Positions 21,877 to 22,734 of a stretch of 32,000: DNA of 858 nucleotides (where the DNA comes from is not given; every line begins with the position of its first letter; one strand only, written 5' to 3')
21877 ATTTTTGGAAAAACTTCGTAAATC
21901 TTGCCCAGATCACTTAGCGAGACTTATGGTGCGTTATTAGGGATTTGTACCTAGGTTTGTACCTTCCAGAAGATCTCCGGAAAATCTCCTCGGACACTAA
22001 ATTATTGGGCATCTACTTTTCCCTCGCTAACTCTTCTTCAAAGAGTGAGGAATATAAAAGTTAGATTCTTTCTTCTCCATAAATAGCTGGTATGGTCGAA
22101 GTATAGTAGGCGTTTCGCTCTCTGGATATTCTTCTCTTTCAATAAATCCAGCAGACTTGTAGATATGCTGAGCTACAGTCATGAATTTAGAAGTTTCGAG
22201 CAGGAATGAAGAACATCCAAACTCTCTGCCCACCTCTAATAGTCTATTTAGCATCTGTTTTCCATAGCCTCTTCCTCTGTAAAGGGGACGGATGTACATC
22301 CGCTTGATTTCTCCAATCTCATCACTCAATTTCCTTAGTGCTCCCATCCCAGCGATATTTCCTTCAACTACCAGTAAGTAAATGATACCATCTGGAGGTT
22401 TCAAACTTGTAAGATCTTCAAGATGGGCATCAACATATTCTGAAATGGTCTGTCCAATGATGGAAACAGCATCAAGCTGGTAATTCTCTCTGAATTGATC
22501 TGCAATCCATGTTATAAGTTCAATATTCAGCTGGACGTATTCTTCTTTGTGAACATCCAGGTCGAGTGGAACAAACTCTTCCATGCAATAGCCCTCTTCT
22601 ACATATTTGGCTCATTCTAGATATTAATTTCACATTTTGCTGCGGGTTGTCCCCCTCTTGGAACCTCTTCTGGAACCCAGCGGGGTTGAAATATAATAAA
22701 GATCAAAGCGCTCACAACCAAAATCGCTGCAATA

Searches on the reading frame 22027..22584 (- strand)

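Call 8: search_protein_families(library=pfam, proteins=[window:22027-22584:-], max_evalue=0.01)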
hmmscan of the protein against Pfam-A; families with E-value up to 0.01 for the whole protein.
window:22027-22584:- (185 aa): 6 families
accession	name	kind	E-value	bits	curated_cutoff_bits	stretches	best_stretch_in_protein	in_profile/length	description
PF00583.31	Acetyltransf_1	-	6.6e-17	62.3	20.7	1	55-147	24-116/116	Acetyltransferase (GNAT) family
PF13508.13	Acetyltransf_7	-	5.5e-13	49.5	27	1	65-148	2-83/84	Acetyltransferase (GNAT) domain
PF13673.13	Acetyltransf_10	-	2.2e-07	31.3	23.6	1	68-151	33-111/128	Acetyltransferase (GNAT) domain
PF17013.11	Acetyltransf_15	-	0.00014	21.8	35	1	89-149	71-138/210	Putative acetyl-transferase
PF08445.16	FR47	-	0.00023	21.5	22.1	1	87-152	18-82/86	FR47-like protein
PF13302.13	Acetyltransf_3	-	0.00044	21.4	25.4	1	58-147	45-137/138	Acetyltransferase (GNAT) domain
